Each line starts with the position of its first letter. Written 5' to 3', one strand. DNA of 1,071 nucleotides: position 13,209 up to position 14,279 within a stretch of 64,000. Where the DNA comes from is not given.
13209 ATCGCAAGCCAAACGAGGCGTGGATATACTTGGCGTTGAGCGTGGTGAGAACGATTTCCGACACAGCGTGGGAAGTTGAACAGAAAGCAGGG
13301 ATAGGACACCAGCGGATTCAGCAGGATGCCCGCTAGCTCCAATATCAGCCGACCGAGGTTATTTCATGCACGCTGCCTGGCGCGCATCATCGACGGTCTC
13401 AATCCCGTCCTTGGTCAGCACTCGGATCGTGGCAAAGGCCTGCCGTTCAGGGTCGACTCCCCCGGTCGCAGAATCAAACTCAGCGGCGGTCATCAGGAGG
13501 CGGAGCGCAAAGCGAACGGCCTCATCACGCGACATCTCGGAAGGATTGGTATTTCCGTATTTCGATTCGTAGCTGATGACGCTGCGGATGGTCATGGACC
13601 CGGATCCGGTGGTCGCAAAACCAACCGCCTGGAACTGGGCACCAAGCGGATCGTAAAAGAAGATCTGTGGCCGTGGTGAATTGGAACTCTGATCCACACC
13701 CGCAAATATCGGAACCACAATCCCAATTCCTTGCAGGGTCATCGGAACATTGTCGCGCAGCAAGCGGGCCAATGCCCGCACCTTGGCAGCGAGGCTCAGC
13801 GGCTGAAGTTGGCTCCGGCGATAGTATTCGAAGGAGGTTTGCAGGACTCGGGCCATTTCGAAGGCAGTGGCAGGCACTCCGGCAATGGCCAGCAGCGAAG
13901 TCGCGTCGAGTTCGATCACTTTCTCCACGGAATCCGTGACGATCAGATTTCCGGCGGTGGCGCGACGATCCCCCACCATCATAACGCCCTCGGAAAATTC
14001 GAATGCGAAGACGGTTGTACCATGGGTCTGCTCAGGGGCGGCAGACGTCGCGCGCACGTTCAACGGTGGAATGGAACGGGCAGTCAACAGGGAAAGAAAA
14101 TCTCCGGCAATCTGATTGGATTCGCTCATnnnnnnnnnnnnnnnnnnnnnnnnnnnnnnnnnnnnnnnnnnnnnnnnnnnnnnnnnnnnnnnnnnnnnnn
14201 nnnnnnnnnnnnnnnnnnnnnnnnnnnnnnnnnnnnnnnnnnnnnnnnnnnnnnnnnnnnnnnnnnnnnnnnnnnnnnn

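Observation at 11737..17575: Half a Pup/UBact-proteasome locus: mpa-dop-ubact-prcB with no alpha subunit or ligase, followed by a B12-radical SAM gene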

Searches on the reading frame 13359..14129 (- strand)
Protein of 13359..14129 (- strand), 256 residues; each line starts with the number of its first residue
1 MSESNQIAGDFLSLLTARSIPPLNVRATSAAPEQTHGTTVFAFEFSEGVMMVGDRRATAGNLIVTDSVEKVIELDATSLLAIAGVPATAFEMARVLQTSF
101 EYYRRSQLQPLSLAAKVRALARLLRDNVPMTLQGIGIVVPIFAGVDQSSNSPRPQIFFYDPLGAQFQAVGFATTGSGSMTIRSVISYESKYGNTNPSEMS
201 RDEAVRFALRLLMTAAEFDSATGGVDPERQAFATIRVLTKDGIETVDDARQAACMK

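Call 3: search_protein_families(library=pfam, proteins=[window:13359-14129:-], max_evalue=0.01)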
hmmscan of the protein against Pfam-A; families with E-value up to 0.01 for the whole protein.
window:13359-14129:- (256 aa): 1 family
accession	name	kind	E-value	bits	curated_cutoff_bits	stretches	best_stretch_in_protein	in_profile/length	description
PF00227.31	Proteasome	-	1.3e-26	93.8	22.4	1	36-224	3-182/189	Proteasome subunit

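Call 4: search_protein_families(library=ncbifam, proteins=[window:13359-14129:-], max_evalue=0.01)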
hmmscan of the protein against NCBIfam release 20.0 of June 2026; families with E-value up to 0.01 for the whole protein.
window:13359-14129:- (256 aa): 6 families
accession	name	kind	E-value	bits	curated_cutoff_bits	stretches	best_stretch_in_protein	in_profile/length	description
TIGR03690.1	20S_bact_beta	equivalog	1.2e-49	169.1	191.9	1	34-252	2-211/222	proteasome subunit beta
TIGR03634.1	arc_protsome_B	equivalog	5.2e-24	84.9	224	1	37-224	1-173/185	archaeal proteasome endopeptidase complex subunit beta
TIGR03633.1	arc_protsome_A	equivalog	5.3e-11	42.4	287.35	1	36-222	28-202/230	archaeal proteasome endopeptidase complex subunit alpha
NF003075.0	PRK03996.1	subfamily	3.1e-10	39.8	219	1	36-222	35-209/248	archaeal proteasome endopeptidase complex subunit alpha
NF003964.0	PRK05456.1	equivalog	5.4e-06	26.2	137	1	33-105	3-76/179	ATP-dependent protease subunit HslV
TIGR03692.1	ATP_dep_HslV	equivalog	0.00095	18.9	157.75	1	38-106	1-70/171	HslVU peptidase proteolytic subunit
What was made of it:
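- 13359..14129 (-): prcB: 20S proteasome beta subunit with a propeptide of about 37 aa, 256 aa. TIGR03690 scores 169 bits, below its cut-off of 192 (calls 3, 4).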

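Call 7: find_encoding_contigs(protein=window:13359-14129:-, flank=10000, max_places=6)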
Protein window:13359-14129:- (256 aa): 22 contigs read that carry it; 6 places shown.
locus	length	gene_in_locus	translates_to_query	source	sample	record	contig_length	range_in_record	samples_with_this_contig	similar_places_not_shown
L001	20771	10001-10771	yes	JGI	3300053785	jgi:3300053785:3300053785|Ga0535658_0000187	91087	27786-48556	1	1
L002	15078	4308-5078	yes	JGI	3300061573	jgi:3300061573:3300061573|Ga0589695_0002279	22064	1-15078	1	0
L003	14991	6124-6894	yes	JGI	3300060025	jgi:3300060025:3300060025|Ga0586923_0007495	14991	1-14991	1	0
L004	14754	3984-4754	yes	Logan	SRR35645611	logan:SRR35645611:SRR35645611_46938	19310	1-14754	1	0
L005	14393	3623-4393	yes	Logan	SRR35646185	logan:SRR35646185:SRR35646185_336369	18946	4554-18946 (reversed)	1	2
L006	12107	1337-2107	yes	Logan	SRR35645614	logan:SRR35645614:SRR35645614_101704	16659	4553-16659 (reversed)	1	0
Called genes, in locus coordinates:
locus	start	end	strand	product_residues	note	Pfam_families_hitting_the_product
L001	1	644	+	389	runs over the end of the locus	PF13646:HEAT_2, PF03130:HEAT_PBS (faint), PF00514:Arm (faint), PF02985:HEAT (faint), PF13646:HEAT_2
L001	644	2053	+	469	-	PF13641:Glyco_tranf_2_3, PF00535:Glycos_transf_2, PF10111:Glyco_tranf_2_2 (faint), PF00535:Glycos_transf_2 (weak), PF13632:Glyco_trans_2_3, PF03142:Chitin_synth_2 (weak)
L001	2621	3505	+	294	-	PF01261:AP_endonuc_2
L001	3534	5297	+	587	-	PF00884:Sulfatase, PF16347:SGSH_C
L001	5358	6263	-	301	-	PF01261:AP_endonuc_2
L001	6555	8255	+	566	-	PF17758:Prot_ATP_ID_OB_N, PF16450:Prot_ATP_ID_OB_C, PF00004:AAA, PF13401:AAA_22 (faint)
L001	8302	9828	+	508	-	PF03136:Pup_ligase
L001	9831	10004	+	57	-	-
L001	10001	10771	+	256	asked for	PF00227:Proteasome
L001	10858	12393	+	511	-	PF02310:B12-binding, PF04055:Radical_SAM, PF13311:DUF4080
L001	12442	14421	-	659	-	PF14522:Cytochrome_C7 (faint), PF13435:Cytochrome_C554 (faint)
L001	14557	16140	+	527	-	PF00884:Sulfatase, PF01663:Phosphodiest (faint)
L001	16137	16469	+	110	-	PF01258:zf-dskA_traR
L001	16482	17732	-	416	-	PF00578:AhpC-TSA (weak)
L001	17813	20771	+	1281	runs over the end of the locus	PF01011:PQQ (faint), PF13360:PQQ_2, PF13570:Beta-prop_ACSF4, PF13385:Laminin_G_3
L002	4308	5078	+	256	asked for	PF00227:Proteasome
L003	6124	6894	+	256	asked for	PF00227:Proteasome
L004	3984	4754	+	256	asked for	PF00227:Proteasome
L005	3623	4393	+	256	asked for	PF00227:Proteasome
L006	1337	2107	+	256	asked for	PF00227:Proteasome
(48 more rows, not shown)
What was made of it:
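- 14126..14299 (-): ubact: ubiquitin-like modifier UBact, 57 aa, ending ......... Called as a 57-aa gene in public assemblies (call 7).
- Checked: The real ubact start is the ATG at 14299 (57 aa, as called in public assemblies, call 7). The same gene order is on 22 contigs read, and six places from six different samples are shown (call 7).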

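Call 20: find_homologous_proteins(query=window:13359-14129:-, max_evalue=0.00001)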
Query window:13359-14129:- (256 aa): 5388 proteins with E <= 0.00001 among 8000 candidates; the best 120 are listed.
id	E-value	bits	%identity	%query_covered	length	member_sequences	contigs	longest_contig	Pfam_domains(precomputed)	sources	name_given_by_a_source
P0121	6.2e-158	541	100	100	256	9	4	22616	PF00227.32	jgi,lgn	jgi:proteasome beta subunit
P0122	4.3e-143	492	91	100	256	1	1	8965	PF00227.32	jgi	jgi:proteasome beta subunit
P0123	3.1e-133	460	85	100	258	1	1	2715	PF00227.32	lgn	-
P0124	1.7e-120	418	78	100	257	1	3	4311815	PF00227.32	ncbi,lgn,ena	-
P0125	6.2e-120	417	77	98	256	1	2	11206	PF00227.32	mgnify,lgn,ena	mgnify:CR=1 FL=1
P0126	8.9e-120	416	76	100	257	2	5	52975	PF00227.32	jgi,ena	-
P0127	9.3e-120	416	75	100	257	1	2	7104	PF00227.32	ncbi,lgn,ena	ncbi:MAG: proteasome subunit alpha [Limisphaerales bacterium]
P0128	2.6e-119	415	76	98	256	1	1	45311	PF00227.32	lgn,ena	-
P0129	4.2e-118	411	75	99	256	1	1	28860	PF00227.32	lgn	-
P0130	1.3e-117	409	75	100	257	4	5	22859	PF00227.32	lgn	-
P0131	1.3e-116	406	75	100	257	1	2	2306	PF00227.32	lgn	-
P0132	1.6e-116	405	76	99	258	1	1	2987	PF00227.32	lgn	-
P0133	2.2e-115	402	76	100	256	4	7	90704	PF00227.32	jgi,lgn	jgi:proteasome beta subunit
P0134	4.5e-115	401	76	98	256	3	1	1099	PF00227.32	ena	-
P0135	2.0e-114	399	75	100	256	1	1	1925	PF00227.32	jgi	jgi:proteasome beta subunit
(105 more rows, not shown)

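Call 21: find_encoding_contigs(protein=P0124, flank=10000, max_places=3)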
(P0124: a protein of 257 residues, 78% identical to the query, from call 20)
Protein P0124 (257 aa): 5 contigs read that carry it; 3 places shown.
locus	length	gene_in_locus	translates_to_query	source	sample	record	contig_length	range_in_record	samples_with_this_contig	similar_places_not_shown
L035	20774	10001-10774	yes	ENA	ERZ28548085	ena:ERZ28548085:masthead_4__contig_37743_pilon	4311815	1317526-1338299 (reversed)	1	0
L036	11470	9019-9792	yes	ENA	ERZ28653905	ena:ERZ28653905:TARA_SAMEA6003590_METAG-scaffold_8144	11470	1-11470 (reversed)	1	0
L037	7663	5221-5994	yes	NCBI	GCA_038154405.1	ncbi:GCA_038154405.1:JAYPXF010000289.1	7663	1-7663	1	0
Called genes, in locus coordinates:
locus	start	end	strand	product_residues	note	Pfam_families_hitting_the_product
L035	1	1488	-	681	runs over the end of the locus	PF18206:Porphyrn_cat_1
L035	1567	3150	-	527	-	PF10017:Methyltransf_33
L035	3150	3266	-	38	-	-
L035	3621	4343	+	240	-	PF01261:AP_endonuc_2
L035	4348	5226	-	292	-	-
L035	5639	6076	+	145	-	-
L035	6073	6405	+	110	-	-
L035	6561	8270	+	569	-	PF17758:Prot_ATP_ID_OB_N, PF16450:Prot_ATP_ID_OB_C (weak), PF00004:AAA, PF13401:AAA_22 (faint)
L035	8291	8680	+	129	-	PF03136:Pup_ligase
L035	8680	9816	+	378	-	PF03136:Pup_ligase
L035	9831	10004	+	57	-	PF20513:UBact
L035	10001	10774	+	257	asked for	PF00227:Proteasome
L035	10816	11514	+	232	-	-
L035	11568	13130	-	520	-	PF06739:SBBP (weak)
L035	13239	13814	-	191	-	PF00702:Hydrolase (faint), PF13419:HAD_2 (faint), PF13242:Hydrolase_like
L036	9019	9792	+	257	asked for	PF00227:Proteasome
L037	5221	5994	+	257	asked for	PF00227:Proteasome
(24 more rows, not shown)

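Call 80: search_solved_structures(query=window:13359-14129:-, show_alignments=1, max_evalue=0.00001)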
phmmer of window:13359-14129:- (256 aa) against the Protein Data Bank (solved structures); distinct sequences matched with E-value up to 0.00001: 121 (the best 60 are shown).
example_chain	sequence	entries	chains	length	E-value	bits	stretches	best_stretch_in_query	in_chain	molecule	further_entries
2h6j_H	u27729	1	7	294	6.1e-32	114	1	35-247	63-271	Proteasome beta-type subunit 1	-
2jay_A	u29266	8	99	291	8.5e-31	110.3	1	33-252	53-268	PROTEASOME | Proteasome subunit beta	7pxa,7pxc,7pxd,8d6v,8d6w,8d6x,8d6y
1q5r_H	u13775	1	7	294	8.8e-31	110.3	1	35-247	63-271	proteasome beta-type subunit 1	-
3mka_C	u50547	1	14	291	4.3e-30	108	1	33-252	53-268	Proteasome subunit beta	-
1q5q_H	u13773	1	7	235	1.6e-29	106.1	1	38-247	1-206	proteasome beta-type subunit 1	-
6ocw_H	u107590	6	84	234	2.4e-28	102.3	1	38-252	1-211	Proteasome subunit beta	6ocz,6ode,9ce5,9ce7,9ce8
2fhg_H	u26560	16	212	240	2.6e-28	102.2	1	38-252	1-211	proteasome, beta subunit | Proteasome (Beta subunit) PrcB | Proteasome subunit beta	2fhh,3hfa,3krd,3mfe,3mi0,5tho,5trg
9ceb_O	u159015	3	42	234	5.9e-28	101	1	39-252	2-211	Proteasome subunit beta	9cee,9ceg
3h6f_C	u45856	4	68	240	6.4e-28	100.9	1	39-252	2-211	Proteasome (Beta subunit) PrcB | Proteasome subunit beta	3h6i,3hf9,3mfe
5lzp_A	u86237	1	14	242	6.7e-28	100.8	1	39-252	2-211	Proteasome subunit beta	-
7dr6_Y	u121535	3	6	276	1.8e-13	53.7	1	32-225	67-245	Proteasome subunit beta type-8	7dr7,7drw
6he5_1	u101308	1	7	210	2.4e-13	53.2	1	37-226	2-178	Proteasome subunit beta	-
6epc_5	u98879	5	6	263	3.9e-13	52.6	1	32-224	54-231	Proteasome subunit beta type-5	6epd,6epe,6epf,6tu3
8qys_N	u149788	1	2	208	1e-12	51.2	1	33-215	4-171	Proteasome subunit beta type-5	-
1pma_B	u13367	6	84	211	1.1e-12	51.1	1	36-225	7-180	PROTEASOME | Proteasome subunit beta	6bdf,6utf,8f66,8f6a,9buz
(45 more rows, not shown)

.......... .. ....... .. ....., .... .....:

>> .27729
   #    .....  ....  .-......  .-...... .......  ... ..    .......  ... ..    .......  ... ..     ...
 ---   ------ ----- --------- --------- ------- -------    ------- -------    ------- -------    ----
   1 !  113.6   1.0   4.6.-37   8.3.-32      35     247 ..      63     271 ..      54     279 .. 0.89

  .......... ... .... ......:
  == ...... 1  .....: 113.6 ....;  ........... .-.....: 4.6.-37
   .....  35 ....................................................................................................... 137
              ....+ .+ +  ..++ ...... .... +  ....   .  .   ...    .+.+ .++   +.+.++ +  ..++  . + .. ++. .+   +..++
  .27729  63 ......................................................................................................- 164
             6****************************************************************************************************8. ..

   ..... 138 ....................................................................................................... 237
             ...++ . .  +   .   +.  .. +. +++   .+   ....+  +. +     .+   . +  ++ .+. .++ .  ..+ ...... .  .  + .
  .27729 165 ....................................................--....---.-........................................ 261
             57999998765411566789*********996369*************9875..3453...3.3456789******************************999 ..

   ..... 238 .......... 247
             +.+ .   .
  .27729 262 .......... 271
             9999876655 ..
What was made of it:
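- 13359..14129 (-): Query residue 38 aligns to residue 1 of the mature chain (call 80).
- On 20S proteasome beta subunit (PrcB): The top solved relatives are Rhodococcus and M. tuberculosis PrcB (calls 3, 4, 80).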
